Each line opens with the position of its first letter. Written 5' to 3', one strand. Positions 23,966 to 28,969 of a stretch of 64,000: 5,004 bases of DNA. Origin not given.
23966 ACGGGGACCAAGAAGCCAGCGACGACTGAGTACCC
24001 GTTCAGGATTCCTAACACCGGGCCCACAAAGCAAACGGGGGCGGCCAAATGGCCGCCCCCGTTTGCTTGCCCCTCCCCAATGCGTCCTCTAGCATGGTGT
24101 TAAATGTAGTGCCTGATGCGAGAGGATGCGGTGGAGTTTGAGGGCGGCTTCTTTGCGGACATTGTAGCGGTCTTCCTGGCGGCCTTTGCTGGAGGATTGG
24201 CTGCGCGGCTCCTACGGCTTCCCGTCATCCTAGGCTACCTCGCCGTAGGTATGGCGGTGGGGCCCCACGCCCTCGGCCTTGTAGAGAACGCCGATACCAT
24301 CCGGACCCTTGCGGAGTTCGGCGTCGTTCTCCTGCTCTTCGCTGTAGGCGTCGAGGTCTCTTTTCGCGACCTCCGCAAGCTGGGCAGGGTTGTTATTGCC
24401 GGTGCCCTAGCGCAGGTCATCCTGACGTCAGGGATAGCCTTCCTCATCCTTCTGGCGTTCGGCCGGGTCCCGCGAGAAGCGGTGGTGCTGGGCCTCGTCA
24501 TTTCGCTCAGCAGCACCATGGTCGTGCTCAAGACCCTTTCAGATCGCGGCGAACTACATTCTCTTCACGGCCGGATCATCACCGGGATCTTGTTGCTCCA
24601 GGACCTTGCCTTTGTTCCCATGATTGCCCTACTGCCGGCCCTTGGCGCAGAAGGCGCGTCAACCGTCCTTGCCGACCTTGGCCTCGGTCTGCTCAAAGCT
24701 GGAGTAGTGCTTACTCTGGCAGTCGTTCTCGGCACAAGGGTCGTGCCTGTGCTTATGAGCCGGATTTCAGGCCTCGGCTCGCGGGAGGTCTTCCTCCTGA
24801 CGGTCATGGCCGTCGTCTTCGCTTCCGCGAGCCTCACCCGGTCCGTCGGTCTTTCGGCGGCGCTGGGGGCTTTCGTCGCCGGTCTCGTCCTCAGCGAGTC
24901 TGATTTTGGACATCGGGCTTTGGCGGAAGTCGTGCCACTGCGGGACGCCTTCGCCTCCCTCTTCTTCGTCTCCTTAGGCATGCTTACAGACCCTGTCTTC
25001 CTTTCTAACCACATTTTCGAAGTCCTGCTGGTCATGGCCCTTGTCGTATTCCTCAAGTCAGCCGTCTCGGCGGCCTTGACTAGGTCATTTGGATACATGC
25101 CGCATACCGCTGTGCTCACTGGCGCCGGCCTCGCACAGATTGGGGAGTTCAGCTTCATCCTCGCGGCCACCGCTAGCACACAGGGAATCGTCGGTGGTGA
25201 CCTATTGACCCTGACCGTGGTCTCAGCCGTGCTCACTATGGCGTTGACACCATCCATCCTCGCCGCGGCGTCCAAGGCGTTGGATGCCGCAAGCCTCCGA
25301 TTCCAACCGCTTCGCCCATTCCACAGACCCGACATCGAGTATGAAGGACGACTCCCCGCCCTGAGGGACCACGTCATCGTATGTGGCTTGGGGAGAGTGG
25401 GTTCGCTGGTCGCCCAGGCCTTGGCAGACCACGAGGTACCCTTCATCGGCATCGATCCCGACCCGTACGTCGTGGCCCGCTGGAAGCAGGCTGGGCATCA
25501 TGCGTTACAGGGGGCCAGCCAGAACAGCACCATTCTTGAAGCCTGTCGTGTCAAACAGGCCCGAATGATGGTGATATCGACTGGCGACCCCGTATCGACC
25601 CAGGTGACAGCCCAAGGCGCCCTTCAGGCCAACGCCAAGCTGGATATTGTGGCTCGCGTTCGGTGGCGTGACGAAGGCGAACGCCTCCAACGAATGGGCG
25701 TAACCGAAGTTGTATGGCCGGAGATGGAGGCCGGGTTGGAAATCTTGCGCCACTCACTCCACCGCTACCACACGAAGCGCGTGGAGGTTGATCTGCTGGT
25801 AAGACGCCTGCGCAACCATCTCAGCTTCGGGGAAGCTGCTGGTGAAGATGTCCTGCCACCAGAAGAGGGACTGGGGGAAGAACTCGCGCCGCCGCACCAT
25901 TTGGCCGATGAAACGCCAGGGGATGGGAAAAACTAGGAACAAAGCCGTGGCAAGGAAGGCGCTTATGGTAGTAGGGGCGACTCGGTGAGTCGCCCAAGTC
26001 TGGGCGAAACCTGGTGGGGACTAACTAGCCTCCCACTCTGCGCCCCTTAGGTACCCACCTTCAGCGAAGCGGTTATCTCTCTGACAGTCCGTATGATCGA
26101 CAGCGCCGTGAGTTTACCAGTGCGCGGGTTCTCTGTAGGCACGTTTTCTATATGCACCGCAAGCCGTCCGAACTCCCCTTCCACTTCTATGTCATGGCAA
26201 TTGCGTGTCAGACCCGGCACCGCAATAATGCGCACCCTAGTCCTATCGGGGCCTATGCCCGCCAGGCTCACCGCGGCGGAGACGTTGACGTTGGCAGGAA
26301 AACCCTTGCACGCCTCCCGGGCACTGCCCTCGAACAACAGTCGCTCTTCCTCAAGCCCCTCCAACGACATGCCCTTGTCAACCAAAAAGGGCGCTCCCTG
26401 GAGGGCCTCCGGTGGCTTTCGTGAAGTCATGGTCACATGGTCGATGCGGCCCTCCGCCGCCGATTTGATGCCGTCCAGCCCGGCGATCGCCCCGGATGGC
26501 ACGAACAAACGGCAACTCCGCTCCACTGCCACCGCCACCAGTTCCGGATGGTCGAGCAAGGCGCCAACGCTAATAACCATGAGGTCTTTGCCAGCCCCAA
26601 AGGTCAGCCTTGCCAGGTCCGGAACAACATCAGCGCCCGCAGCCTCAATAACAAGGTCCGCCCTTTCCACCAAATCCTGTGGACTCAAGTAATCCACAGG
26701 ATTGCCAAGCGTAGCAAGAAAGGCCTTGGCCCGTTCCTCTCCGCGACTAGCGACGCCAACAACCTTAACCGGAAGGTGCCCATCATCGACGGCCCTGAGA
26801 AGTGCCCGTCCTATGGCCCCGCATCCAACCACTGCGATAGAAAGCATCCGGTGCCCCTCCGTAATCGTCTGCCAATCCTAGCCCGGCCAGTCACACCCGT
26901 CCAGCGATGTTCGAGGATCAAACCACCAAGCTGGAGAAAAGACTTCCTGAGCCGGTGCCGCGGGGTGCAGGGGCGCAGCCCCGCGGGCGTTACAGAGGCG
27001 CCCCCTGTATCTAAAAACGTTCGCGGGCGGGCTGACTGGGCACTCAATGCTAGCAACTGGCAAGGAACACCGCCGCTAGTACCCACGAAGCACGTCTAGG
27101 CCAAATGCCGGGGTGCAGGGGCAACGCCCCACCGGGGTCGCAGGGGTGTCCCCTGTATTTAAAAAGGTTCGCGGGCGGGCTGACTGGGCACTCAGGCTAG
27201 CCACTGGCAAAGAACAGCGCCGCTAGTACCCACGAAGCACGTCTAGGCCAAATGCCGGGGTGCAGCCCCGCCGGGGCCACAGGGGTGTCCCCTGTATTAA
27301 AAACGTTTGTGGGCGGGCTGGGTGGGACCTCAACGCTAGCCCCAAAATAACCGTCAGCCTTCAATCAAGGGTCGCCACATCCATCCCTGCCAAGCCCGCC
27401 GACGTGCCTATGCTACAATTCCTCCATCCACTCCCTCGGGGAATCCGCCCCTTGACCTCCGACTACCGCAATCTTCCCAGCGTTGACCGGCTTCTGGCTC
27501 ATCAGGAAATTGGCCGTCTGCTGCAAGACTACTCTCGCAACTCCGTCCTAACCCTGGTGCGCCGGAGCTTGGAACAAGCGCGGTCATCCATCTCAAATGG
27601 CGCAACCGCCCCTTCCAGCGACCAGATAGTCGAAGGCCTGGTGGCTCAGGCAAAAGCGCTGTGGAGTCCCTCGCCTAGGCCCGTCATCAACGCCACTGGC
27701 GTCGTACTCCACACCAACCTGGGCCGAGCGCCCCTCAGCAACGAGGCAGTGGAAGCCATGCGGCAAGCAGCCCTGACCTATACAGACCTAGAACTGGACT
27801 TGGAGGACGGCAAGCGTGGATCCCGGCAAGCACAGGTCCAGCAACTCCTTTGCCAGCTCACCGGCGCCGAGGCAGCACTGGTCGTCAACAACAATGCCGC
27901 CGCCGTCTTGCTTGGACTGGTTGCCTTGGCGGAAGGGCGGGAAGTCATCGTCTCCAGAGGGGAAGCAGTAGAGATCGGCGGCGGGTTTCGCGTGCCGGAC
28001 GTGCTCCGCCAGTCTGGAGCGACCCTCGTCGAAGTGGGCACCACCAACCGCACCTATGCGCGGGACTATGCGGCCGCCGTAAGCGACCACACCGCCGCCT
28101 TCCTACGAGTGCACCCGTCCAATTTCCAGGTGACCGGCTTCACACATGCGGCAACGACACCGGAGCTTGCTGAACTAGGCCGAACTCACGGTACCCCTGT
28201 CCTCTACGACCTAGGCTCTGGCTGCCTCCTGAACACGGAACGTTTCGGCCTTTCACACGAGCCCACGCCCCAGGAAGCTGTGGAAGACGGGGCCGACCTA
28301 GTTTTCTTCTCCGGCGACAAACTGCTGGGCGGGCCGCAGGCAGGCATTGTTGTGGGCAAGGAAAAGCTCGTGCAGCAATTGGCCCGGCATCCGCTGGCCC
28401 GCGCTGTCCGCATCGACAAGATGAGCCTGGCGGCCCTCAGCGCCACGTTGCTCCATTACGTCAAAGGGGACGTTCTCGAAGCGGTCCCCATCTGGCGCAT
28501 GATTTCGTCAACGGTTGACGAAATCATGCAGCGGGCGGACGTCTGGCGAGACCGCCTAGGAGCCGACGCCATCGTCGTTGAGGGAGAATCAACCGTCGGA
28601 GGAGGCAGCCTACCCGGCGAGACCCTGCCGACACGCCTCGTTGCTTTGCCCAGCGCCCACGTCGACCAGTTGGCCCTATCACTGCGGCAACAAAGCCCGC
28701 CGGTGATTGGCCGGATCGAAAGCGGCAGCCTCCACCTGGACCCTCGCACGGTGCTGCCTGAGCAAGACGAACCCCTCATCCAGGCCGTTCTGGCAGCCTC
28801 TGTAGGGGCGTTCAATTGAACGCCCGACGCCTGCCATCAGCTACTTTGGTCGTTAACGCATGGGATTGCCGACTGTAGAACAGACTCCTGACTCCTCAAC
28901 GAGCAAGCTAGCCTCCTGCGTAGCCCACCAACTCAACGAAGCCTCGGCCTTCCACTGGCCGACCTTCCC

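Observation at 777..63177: A structured 95-125 nt intergenic repeat present 18 times, all in the same orientation, with compensatory hairpin changes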

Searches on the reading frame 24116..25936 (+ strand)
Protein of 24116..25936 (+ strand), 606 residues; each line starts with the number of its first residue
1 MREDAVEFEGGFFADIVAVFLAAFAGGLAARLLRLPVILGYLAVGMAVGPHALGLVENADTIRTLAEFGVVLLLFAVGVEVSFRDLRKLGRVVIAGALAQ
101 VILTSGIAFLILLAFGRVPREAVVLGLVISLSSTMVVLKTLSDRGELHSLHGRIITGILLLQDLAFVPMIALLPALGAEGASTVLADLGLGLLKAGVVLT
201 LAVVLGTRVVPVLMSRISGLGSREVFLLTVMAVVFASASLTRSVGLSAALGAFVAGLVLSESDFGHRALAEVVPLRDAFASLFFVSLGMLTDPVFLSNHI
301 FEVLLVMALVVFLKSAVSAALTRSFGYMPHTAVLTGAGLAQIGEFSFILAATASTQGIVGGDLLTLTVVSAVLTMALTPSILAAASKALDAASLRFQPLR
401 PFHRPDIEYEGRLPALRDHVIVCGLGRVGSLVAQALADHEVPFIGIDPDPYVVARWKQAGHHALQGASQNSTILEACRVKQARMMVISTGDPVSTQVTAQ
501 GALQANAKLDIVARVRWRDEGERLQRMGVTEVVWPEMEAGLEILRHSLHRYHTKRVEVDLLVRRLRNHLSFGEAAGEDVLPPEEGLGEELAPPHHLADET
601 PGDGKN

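Call 6: search_protein_families(library=ncbifam, proteins=[window:24116-25936:+])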
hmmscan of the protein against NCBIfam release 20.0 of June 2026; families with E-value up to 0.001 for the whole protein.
window:24116-25936:+ (606 aa): 10 families
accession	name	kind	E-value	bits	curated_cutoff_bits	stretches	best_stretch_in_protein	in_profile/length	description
NF007950.1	PRK10669.1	equivalog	4.8e-88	296.3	700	1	14-539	9-539/547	YbaL family putative K(+) efflux transporter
NF002924.0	PRK03562.1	equivalog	5e-77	259.8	752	1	29-568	23-553/623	glutathione-regulated potassium-efflux system protein KefC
NF002973.0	PRK03659.1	equivalog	1.8e-71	241.5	804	1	15-551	10-539/602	glutathione-regulated potassium-efflux system protein KefB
TIGR00932.1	2a37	subfamily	1.3e-60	205.3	238.3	1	21-292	2-275/275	monovalent cation:proton antiporter-2 (CPA2) family protein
NF045626.1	FeTrans_MagA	equivalog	4.8e-52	177.2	700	1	18-384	13-376/386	iron transporter MagA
NF007034.0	PRK09496.2-1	subfamily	8.4e-08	31.5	344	1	419-518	2-100/445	Trk system potassium transporter TrkA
NF007039.0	PRK09496.3-2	equivalog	5.1e-07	28.9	293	1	420-545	3-133/446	Trk system potassium transporter TrkA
NF007041.0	PRK09496.3-4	equivalog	2.8e-05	23.1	386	1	419-550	2-137/450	Trk system potassium transporter TrkA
NF007038.0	PRK09496.2-6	equivalog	0.00015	20.7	374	1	420-545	3-133/445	Trk system potassium transporter TrkA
NF007031.0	PRK09496.1-2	equivalog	0.00031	19.9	289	1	419-516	2-100/458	Trk system potassium transporter TrkA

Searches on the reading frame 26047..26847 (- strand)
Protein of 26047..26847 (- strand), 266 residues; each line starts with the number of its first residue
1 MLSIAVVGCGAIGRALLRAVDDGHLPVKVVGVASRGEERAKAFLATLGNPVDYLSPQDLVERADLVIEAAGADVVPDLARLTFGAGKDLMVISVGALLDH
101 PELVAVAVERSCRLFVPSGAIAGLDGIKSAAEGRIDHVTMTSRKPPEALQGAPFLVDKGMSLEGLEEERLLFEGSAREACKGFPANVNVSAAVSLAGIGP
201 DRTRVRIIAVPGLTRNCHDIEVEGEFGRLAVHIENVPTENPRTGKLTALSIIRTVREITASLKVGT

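Call 82: search_protein_families(library=pfam, proteins=[window:26047-26847:-], max_evalue=0.001)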
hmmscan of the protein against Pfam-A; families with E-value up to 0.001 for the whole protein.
window:26047-26847:- (266 aa): 4 families
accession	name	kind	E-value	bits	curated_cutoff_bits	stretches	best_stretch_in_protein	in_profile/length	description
PF01958.23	Asp_DH_C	-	9.8e-34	115.9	27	1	166-252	2-89/89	Aspartate dehydrogenase, C-terminal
PF03447.22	NAD_binding_3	-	2.8e-15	57.5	24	1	8-117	1-116/116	Homoserine dehydrogenase, NAD binding domain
PF03807.23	F420_oxidored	-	1.2e-09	39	21.6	1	4-96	2-93/94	NADP oxidoreductase coenzyme F420-dependent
PF01408.29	GFO_IDH_MocA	-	4.5e-07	31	24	1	3-90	2-90/120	Oxidoreductase family, NAD-binding Rossmann fold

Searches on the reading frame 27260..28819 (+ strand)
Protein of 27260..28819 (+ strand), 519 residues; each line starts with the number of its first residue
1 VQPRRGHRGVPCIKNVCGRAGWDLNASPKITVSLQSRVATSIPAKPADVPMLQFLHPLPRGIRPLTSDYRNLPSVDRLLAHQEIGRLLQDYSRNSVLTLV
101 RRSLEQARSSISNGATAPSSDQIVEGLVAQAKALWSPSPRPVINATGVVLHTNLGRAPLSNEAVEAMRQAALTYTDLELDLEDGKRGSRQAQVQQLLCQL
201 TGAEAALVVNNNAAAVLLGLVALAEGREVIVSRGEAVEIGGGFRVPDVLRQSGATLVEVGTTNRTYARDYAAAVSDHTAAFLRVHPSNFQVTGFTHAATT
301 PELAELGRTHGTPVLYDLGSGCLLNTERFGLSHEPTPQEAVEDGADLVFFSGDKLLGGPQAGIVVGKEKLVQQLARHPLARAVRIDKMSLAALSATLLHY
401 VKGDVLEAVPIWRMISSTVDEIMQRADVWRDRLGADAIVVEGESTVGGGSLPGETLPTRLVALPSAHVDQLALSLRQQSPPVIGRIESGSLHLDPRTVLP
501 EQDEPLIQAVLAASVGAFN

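Call 82: search_protein_families(library=pfam, proteins=[window:27260-28819:+], max_evalue=0.001)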
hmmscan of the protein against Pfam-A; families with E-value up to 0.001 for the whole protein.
window:27260-28819:+ (519 aa): 3 families
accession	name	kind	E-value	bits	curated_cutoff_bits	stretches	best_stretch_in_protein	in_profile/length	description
PF03841.19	SelA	-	1e-137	459.5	22.8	1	142-498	1-366/367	L-seryl-tRNA selenium transferase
PF12390.13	Se-cys_synth_N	-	3.2e-11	43.6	22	1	69-108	1-40/40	Selenocysteine synthase N terminal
PF01053.26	Cys_Met_Meta_PP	-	0.00075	18.6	27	0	191-375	55-223/381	Cys/Met metabolism PLP-dependent enzyme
